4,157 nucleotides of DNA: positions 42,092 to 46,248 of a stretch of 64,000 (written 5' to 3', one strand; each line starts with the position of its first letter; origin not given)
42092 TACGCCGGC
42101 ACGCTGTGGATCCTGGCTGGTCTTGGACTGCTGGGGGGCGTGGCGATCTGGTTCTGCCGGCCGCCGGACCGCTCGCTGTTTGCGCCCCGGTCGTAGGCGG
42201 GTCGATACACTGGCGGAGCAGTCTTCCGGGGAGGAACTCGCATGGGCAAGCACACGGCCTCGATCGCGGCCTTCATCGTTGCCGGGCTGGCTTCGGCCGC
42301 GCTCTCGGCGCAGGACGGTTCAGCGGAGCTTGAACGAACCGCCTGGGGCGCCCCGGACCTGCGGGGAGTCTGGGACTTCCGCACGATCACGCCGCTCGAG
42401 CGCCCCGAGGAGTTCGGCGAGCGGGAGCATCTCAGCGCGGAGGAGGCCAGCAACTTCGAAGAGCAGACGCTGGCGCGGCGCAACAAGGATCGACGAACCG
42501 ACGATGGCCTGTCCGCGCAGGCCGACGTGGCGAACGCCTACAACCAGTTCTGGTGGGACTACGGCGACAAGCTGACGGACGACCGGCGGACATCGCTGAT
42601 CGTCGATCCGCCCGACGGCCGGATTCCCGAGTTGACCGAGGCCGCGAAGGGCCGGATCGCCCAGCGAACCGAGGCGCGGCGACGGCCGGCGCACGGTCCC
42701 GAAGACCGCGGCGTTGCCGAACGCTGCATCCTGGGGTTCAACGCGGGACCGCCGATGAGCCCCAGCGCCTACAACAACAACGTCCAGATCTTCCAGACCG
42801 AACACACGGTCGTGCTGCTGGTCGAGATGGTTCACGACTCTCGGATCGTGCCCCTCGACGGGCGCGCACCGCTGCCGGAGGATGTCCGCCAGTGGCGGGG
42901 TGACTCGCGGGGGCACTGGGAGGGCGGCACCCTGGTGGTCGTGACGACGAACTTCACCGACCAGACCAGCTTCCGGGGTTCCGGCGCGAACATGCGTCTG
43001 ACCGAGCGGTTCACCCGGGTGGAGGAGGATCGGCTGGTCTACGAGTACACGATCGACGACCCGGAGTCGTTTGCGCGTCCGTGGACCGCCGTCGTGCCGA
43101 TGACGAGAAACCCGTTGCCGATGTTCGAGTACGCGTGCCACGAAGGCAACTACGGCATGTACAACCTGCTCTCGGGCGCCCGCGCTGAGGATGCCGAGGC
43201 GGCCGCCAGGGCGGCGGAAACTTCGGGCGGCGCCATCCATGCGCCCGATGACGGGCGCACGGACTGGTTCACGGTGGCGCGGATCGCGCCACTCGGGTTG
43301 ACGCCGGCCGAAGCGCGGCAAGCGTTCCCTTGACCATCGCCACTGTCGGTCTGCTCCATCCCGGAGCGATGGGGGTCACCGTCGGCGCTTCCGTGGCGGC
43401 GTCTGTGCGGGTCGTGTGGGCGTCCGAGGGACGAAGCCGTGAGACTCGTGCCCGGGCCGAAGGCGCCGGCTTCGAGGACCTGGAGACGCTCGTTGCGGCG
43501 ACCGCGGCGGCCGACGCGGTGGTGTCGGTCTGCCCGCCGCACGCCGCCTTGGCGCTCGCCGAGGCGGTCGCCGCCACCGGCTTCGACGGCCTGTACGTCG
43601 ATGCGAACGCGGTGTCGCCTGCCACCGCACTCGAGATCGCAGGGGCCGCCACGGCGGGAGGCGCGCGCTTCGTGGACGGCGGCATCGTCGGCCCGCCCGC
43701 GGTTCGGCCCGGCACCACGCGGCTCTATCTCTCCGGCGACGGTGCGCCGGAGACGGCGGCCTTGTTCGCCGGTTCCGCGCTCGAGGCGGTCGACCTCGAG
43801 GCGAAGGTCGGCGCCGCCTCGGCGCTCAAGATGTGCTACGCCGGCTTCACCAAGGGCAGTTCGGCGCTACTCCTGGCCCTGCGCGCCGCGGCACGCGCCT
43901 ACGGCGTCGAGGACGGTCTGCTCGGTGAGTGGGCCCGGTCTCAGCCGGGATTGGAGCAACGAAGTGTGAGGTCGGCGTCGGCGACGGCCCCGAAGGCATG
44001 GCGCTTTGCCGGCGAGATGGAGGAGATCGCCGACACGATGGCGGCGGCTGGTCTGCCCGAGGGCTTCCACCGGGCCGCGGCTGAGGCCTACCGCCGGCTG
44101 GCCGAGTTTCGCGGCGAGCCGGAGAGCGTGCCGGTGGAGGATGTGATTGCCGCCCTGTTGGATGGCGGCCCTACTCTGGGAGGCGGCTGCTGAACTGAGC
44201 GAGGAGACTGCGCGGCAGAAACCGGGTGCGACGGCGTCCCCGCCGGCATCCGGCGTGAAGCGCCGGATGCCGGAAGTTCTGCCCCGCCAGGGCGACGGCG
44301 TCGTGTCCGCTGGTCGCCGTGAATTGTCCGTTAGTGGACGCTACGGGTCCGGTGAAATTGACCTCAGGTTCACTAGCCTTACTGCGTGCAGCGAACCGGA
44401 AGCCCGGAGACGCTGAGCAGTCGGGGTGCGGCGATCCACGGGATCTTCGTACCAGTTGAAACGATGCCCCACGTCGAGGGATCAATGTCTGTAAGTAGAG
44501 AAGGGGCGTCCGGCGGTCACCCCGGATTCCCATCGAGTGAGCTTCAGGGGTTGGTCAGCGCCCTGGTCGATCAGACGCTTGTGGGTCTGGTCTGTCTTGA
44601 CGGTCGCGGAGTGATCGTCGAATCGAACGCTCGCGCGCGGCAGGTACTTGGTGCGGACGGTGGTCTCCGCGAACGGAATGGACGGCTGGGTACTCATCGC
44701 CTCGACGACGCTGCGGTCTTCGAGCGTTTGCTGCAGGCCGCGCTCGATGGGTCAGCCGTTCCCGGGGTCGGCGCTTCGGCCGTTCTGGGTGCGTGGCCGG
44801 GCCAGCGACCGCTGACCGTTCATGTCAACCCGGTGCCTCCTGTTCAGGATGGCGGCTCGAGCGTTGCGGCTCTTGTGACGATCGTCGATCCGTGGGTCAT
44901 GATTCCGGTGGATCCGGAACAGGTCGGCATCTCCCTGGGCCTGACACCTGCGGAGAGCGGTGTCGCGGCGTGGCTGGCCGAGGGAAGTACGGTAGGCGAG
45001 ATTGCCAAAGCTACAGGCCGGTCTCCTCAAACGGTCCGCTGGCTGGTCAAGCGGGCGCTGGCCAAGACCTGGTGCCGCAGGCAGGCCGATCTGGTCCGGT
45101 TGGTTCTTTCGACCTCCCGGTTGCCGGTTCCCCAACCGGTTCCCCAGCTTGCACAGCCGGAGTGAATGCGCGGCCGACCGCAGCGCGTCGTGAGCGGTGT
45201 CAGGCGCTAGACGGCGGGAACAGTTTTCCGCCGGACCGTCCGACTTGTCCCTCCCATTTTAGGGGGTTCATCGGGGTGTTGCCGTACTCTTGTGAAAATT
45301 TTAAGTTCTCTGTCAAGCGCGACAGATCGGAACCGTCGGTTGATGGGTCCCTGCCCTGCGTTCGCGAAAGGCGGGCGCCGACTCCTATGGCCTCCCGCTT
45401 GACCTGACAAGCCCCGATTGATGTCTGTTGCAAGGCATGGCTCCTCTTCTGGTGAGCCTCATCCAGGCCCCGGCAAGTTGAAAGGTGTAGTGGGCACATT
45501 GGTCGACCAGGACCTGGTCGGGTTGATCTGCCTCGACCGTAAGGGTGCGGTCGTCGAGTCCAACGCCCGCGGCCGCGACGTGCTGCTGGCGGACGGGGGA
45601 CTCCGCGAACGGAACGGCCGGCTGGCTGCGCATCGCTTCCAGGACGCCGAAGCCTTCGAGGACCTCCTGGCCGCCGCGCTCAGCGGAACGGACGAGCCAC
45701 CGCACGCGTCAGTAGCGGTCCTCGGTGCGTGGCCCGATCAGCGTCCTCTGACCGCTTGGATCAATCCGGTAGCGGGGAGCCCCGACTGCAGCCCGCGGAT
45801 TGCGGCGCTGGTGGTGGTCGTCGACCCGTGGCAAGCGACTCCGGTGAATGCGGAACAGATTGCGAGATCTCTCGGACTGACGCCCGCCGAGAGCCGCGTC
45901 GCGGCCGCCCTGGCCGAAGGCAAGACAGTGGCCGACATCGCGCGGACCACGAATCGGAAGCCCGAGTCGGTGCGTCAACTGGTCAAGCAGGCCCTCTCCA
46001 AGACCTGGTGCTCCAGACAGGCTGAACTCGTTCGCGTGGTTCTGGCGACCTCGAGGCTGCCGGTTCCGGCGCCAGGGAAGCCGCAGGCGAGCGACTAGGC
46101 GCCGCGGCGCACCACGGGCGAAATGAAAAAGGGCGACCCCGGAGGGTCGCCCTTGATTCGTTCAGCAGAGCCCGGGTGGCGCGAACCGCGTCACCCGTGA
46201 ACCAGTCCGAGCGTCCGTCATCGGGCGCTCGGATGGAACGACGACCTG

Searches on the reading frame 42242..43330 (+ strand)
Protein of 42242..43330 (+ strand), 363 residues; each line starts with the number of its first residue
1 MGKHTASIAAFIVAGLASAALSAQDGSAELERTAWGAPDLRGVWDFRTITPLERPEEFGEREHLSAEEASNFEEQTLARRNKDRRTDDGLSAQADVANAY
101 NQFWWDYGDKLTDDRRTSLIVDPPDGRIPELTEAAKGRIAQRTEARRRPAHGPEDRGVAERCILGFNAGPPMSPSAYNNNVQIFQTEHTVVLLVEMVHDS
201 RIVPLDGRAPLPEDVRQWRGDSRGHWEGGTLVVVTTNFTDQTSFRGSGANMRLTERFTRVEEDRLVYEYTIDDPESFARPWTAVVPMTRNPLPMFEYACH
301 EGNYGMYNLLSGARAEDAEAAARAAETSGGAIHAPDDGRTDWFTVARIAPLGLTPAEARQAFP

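Call 4: search_protein_families(library=pfam, proteins=[window:42242-43330:+], max_evalue=1)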
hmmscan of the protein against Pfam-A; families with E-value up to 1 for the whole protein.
window:42242-43330:+ (363 aa): 0 families

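Call 5: search_protein_families(library=ncbifam, proteins=[window:42242-43330:+], max_evalue=1)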
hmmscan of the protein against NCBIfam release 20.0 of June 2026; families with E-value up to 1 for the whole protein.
window:42242-43330:+ (363 aa): 0 families

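Call 7: find_homologous_proteins(query=window:42242-43330:+)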
Query window:42242-43330:+ (363 aa): 8000 proteins with E <= 0.001 among 8000 candidates; the best 120 are listed.
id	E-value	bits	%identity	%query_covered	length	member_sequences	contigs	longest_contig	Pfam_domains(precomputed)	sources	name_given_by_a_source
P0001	8.8e-245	829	100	100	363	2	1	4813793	-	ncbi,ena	-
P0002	3.3e-214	729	88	100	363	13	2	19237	-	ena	-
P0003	2.6e-195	667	86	92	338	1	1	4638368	-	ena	-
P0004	3.1e-188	643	85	86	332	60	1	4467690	-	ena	-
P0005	2.9e-161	554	51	82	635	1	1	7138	-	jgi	jgi:hypothetical protein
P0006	6.7e-156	537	82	69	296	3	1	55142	-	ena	-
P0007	1.4e-153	529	74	86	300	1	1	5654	-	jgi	-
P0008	5.6e-149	514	75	81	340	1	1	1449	-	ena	-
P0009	4.0e-148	511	75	77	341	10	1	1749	-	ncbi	-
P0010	6.8e-148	511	77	79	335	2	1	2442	-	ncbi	-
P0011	9.1e-147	507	73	80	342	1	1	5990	-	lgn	-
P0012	2.3e-142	492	70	82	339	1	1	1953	-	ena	-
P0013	4.0e-142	492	69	85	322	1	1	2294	-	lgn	-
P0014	4.1e-142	492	69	84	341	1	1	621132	-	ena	-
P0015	4.9e-142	491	66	89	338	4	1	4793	-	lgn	-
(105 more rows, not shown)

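Call 10: find_encoding_contigs(protein=P0001, flank=10000, max_places=3)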
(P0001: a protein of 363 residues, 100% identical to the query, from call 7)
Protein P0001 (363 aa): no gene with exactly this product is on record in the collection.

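Call 38: search_protein_families(library=pfam, proteins=[P0005], max_evalue=0.01)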
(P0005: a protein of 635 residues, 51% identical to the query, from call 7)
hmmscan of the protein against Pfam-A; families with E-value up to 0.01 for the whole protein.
P0005 (635 aa): 0 families

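Call 51: search_dna_similar(query=window:42242-43330:+, collection=plasmids, mode=protein, max_rows=30)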
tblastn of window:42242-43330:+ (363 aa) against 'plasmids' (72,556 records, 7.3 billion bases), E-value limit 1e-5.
Records with a match: 5; places in all: 6; records where one place covers at least 80% of the query: 0.
Best place of each record, by identity: <60% 5.
By first word of the organism name: Novosphingobium 5.
By predicted mobility (MOB-suite, as given by PLSDB): non-mobilizable 5.
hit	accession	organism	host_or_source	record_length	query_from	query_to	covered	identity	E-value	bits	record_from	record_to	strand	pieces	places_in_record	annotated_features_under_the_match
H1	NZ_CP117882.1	Novosphingobium sp. KACC 22771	Single cell,soil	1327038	166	304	38%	31.2%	5e-6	56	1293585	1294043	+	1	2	none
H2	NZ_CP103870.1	Novosphingobium humi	pure culture,soil biofilm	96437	192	304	31%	33.1%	2e-6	57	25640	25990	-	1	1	hypothetical protein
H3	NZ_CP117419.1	Novosphingobium humi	Single cell,Soil from military shooting ...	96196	192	304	31%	33.1%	3e-6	57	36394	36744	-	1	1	hypothetical protein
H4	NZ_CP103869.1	Novosphingobium humi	pure culture,soil biofilm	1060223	181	300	33%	29.8%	3e-6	57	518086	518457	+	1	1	none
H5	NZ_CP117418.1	Novosphingobium humi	Single cell,Soil from military shooting ...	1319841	181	300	33%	29.8%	3e-6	57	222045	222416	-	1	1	none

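Call 52: get_annotated_region(hit=H2, flank=7000)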
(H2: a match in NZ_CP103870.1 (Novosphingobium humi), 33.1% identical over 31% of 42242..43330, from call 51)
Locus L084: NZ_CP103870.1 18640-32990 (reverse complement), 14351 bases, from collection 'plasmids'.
description: Novosphingobium humi strain G5 plasmid unnamed2, complete sequence
organism: Novosphingobium humi (NCBI taxid 2282397)
taxonomy: Bacteria; Pseudomonadota; Alphaproteobacteria; Sphingomonadales; Sphingomonadaceae; Novosphingobium; Novosphingobium humi
host: -; source: pure culture,soil biofilm; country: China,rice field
typing (MOB-suite, as given by PLSDB): non-mobilizable
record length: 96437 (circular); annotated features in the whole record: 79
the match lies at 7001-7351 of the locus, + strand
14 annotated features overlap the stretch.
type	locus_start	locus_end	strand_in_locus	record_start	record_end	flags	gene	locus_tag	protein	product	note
CDS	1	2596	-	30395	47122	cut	-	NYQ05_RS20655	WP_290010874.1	Ig-like domain-containing protein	-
CDS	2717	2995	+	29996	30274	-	-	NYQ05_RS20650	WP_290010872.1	hypothetical protein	-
CDS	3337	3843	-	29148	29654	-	-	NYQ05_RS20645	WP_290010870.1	hypothetical protein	-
CDS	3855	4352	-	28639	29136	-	-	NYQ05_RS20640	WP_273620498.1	DUF6644 family protein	-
CDS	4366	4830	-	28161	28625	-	-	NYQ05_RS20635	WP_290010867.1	DUF6644 family protein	-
CDS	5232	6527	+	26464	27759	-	-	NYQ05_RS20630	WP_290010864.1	hypothetical protein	-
CDS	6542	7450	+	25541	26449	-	-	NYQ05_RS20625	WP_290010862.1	hypothetical protein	-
CDS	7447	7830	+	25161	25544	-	-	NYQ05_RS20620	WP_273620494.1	DUF6152 family protein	-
CDS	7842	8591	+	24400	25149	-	-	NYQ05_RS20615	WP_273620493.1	TetR/AcrR family transcriptional regulator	GO:0006355 - regulation of DNA-templated transcription [Evidence IEA]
CDS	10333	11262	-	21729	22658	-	-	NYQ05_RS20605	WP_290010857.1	FAD-binding protein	-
CDS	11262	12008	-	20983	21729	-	-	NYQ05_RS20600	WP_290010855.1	electron transfer flavoprotein subunit beta/FixA family protein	-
CDS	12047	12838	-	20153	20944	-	-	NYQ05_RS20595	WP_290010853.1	enoyl-CoA hydratase-related protein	-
CDS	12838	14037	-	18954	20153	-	bktB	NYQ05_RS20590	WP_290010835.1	beta-ketothiolase BktB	-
CDS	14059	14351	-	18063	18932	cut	mmsB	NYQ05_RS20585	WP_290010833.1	3-hydroxyisobutyrate dehydrogenase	GO:0006574 - valine catabolic process [Evidence IEA]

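Call 53: search_protein_families(library=pfam, proteins=[L084:5232-6527:+, L084:6542-7450:+, L084:7447-7830:+, L084:3337-3843:-, L084:3855-4352:-], max_evalue=0.01)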
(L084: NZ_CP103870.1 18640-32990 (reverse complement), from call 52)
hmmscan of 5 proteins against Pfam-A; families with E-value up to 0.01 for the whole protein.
L084:5232-6527:+ (431 aa): 1 family
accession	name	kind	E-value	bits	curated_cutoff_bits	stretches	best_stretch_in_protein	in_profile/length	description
PF01229.23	Glyco_hydro_39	-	1.9e-11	43.9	26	1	66-179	119-227/472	Glycosyl hydrolases family 39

L084:6542-7450:+ (302 aa): 0 families

L084:7447-7830:+ (127 aa): 1 family
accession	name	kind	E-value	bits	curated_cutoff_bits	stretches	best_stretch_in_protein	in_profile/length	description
PF19649.4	DUF6152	-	2.6e-33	114.5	27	1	21-113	5-96/98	Family of unknown function (DUF6152)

L084:3337-3843:- (168 aa): 0 families

L084:3855-4352:- (165 aa): 2 families
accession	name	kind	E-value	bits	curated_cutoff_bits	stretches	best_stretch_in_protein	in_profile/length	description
PF20349.3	DUF6644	-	1.5e-11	45.1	27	1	21-160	18-154/155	Family of unknown function (DUF6644)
PF09980.14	DUF2214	-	0.0015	18.9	34.1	1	29-112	6-90/147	Predicted membrane protein (DUF2214)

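Call 76: search_dna_similar(query=L084:7447-7830:+, collection=plasmids, mode=protein, max_rows=40, max_evalue=0.001)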
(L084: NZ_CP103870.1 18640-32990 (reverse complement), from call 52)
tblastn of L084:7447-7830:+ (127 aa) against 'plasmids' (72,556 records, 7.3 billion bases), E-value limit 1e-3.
Records with a match: 18; places in all: 29; records where one place covers at least 80% of the query: 10.
Best place of each record, by identity: >=99% 2; <60% 16.
By first word of the organism name: Novosphingobium 6; Paracoccus 6; Sinorhizobium 4; Croceibacterium 1; Sphingobium 1.
By predicted mobility (MOB-suite, as given by PLSDB): non-mobilizable 18.
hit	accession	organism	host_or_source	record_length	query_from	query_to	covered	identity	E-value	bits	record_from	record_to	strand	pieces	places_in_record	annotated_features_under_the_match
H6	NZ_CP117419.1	Novosphingobium humi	Single cell,Soil from military shooting ...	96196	1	127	100%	100.0%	2e-80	263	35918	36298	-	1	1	DUF6152 family protein | hypothetical protein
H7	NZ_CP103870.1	Novosphingobium humi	pure culture,soil biofilm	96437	1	127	100%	100.0%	2e-80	263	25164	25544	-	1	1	DUF6152 family protein | hypothetical protein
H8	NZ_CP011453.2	Croceibacterium atlanticum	cell culture,North Atlantic Rise ...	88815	2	120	94%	46.2%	2e-24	103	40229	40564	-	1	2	DUF6152 family protein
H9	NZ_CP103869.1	Novosphingobium humi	pure culture,soil biofilm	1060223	1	125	98%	41.3%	1e-20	93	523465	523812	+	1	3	none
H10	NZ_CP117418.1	Novosphingobium humi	Single cell,Soil from military shooting ...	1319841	1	125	98%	41.3%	1e-20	93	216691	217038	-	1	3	none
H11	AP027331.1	Sphingobium sp. TomTYG65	-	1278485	6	115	87%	43.8%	4e-23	100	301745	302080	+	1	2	hypothetical protein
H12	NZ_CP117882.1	Novosphingobium sp. KACC 22771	Single cell,soil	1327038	20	125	83%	43.9%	4e-20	91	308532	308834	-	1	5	none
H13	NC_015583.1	Novosphingobium sp. PP1Y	-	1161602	1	123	97%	36.0%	4e-17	83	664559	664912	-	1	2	none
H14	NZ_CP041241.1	Sinorhizobium mexicanum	Acaciella angustissima,cell culture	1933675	1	109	86%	35.8%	4e-7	54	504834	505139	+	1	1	none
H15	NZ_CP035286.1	Paracoccus versutus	whole organism,soil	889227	5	108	82%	32.7%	1e-5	50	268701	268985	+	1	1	DUF6152 family protein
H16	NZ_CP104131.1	Sinorhizobium sp. K101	Phaseolus vulgaris,cell ...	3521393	7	104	77%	31.6%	4e-4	45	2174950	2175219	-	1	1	none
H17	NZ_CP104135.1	Sinorhizobium sp. C101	Phaseolus vulgaris,cell ...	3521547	7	104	77%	31.6%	4e-4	45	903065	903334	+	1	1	none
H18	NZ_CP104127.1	Sinorhizobium sp. M103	Phaseolus vulgaris,cell ...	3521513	7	104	77%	31.6%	6e-4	45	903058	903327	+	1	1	none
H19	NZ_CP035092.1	Paracoccus denitrificans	Homo sapiens,cell culture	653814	8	104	76%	30.6%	6e-5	48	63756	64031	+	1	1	DUF6152 family protein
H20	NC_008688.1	Paracoccus denitrificans PD1222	-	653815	8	104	76%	30.6%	6e-5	48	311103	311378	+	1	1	DUF6152 family protein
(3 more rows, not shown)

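Call 77: get_annotated_region(hit=H20, flank=9000)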
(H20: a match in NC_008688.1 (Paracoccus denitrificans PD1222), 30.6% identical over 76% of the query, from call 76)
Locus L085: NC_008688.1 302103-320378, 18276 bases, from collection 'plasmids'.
description: Paracoccus denitrificans PD1222 plasmid 1, complete sequence
organism: Paracoccus denitrificans PD1222 (NCBI taxid 318586)
taxonomy: Bacteria; Pseudomonadota; Alphaproteobacteria; Rhodobacterales; Paracoccaceae; Paracoccus; Paracoccus denitrificans; Paracoccus denitrificans PD1222
host: -; source: -; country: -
typing (MOB-suite, as given by PLSDB): non-mobilizable; replicon rep_cluster_560,rep_cluster_969
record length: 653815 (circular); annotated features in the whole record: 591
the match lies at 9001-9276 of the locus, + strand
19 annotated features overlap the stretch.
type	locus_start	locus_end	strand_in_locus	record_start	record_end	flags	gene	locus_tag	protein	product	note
CDS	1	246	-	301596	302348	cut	-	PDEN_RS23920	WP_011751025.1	Phenylacetic acid catabolic protein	GO:0010124 - phenylacetate catabolic process [Evidence IEA]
CDS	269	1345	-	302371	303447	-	paaE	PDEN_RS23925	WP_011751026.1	1,2-phenylacetyl-CoA epoxidase subunit PaaE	GO:0010124 - phenylacetate catabolic process [Evidence IEA]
CDS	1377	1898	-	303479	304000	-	paaD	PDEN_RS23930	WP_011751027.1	1,2-phenylacetyl-CoA epoxidase subunit PaaD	GO:0010124 - phenylacetate catabolic process [Evidence IEA]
CDS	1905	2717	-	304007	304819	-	paaC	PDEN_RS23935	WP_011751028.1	1,2-phenylacetyl-CoA epoxidase subunit PaaC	GO:0010124 - phenylacetate catabolic process [Evidence IEA]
CDS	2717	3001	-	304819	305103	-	paaB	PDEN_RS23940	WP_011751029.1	1,2-phenylacetyl-CoA epoxidase subunit PaaB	GO:0010124 - phenylacetate catabolic process [Evidence IEA]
CDS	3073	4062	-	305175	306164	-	paaA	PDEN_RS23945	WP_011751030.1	1,2-phenylacetyl-CoA epoxidase subunit PaaA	GO:0010124 - phenylacetate catabolic process [Evidence IEA]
CDS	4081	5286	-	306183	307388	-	pcaF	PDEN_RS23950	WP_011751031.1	3-oxoadipyl-CoA thiolase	GO:0019619 - 3,4-dihydroxybenzoate catabolic process [Evidence IEA]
CDS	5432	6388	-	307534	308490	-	-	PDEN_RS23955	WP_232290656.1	PaaX family transcriptional regulator C-terminal domain-containing protein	-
CDS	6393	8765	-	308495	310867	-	-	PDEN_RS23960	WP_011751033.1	penicillin G acylase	GO:0017000 - antibiotic biosynthetic process [Evidence IEA]; GO:0046677 - response to antibiotic [Evidence IEA]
CDS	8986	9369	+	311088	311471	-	-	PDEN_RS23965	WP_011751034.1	DUF6152 family protein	-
CDS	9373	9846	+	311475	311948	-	-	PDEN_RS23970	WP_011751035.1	DUF6644 family protein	-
CDS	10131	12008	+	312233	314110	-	-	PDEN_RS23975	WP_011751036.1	TRAP transporter large permease subunit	-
CDS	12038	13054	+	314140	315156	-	-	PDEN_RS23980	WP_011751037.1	TRAP transporter substrate-binding protein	-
CDS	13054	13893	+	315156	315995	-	-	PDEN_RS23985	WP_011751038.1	IclR family transcriptional regulator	GO:0006355 - regulation of DNA-templated transcription [Evidence IEA]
CDS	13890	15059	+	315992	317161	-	-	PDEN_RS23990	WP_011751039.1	acetyl-CoA acetyltransferase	-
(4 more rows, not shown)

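Call 78: get_annotated_region(hit=H8, flank=8000)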
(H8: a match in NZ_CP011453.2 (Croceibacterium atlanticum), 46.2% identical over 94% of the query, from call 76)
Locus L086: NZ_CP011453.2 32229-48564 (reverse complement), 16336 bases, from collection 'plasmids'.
description: Croceibacterium atlanticum strain 26DY36 plasmid unnamed, complete sequence
organism: Croceibacterium atlanticum (NCBI taxid 1267766)
taxonomy: Bacteria; Pseudomonadota; Alphaproteobacteria; Sphingomonadales; Erythrobacteraceae; Croceibacterium; Croceibacterium atlanticum
host: -; source: cell culture,North Atlantic Rise deep-sea sediment; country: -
typing (MOB-suite, as given by PLSDB): non-mobilizable; replicon rep_cluster_545
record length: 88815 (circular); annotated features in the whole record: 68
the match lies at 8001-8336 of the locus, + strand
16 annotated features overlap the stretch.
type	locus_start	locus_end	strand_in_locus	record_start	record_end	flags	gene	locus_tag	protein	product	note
CDS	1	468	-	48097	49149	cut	-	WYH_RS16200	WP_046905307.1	tyrosine-type recombinase/integrase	GO:0015074 - DNA integration [Evidence IEA]; GO:0006310 - DNA recombination [Evidence IEA]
CDS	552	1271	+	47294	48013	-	-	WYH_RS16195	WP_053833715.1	phosphatase PAP2 family protein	-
CDS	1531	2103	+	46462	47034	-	-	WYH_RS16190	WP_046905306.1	outer membrane beta-barrel protein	-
CDS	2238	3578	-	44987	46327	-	gdhA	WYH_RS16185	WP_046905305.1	NADP-specific glutamate dehydrogenase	GO:0006520 - amino acid metabolic process [Evidence IEA]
CDS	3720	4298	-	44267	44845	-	-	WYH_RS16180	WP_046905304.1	5-formyltetrahydrofolate cyclo-ligase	GO:0006730 - one-carbon metabolic process [Evidence IEA]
CDS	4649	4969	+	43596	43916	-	-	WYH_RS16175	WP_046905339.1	multidrug efflux SMR transporter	-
CDS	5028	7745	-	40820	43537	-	-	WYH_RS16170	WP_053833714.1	G8 domain-containing protein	-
CDS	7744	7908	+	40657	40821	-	-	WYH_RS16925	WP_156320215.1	hypothetical protein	-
CDS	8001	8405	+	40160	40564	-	-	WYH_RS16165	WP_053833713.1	DUF6152 family protein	-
CDS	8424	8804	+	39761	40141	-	-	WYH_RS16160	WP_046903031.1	DUF6152 family protein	-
CDS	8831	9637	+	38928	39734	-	-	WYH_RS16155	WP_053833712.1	hypothetical protein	-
CDS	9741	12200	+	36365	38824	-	-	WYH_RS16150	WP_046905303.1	TonB-dependent receptor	GO:0015891 - siderophore transport [Evidence IEA]; GO:0055085 - transmembrane transport [Evidence IEA]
CDS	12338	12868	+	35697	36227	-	-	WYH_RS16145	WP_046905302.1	MarR family transcriptional regulator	GO:0006355 - regulation of DNA-templated transcription [Evidence IEA]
CDS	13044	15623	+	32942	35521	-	-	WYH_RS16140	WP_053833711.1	G8 domain-containing protein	-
CDS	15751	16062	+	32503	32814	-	-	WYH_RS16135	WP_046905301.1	hypothetical protein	-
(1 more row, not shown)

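Call 95: find_encoding_contigs(protein=P0003, flank=6000, max_places=2)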
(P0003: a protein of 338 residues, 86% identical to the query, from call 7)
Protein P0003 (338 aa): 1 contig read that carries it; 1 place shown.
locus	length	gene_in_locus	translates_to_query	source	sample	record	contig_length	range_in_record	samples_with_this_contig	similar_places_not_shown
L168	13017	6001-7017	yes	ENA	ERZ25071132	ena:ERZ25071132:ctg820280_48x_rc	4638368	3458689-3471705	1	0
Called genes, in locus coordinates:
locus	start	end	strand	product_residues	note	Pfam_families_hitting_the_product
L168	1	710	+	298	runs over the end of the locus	PF12911:OppC_N, PF00528:BPD_transp_1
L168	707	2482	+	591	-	PF00496:SBP_bac_5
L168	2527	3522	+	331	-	PF00005:ABC_tran, PF13304:AAA_21 (weak), PF08352:oligo_HPY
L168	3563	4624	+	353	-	PF00005:ABC_tran, PF08352:oligo_HPY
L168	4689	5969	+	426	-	PF07690:MFS_1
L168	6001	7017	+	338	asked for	-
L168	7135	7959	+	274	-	PF09130:DUF1932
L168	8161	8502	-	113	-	-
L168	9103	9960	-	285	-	-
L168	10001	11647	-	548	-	PF00118:Cpn60_TCP1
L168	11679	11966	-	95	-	PF00166:Cpn10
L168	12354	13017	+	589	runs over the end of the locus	PF00675:Peptidase_M16, PF05193:Peptidase_M16_C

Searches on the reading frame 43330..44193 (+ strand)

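Call 20: search_protein_families(library=pfam, proteins=[window:43330-44193:+], max_evalue=0.001)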
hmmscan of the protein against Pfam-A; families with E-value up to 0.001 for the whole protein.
window:43330-44193:+ (287 aa): 1 family
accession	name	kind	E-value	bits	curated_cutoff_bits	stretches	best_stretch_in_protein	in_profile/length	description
PF09130.16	DUF1932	-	4.3e-19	68.7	25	1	188-257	1-70/70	Domain of unknown function (DUF1932)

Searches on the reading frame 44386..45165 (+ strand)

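Call 20: search_protein_families(library=pfam, proteins=[window:44386-45165:+], max_evalue=0.001)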
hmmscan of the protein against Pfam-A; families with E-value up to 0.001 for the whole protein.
window:44386-45165:+ (259 aa): 3 families
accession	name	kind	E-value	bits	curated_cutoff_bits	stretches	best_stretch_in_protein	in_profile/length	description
PF00196.25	GerE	-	3e-05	24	23.5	1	186-239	3-56/57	Bacterial regulatory proteins, luxR family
PF13551.12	HTH_29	-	0.00034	21.1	28.1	0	197-224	8-36/64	Winged helix-turn helix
PF13936.12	HTH_38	-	0.00073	19.7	27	0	194-223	14-43/44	Helix-turn-helix domain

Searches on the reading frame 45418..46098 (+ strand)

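Call 58: search_protein_families(library=pfam, proteins=[window:45418-46098:+], max_evalue=0.01)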
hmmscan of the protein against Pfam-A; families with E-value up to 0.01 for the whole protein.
window:45418-46098:+ (226 aa): 4 families
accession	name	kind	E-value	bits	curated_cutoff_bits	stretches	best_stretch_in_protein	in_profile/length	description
PF08281.18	Sigma70_r4_2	-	0.00048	20.2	25.7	0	166-195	24-53/54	Sigma-70, region 4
PF00196.25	GerE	-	0.0036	17.3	23.5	1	154-207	3-56/57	Bacterial regulatory proteins, luxR family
PF04545.22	Sigma70_r4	-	0.005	16.8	24.1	0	167-195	19-47/50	Sigma-70, region 4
PF13551.12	HTH_29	-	0.0052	17.3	28.1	0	162-191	5-35/64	Winged helix-turn helix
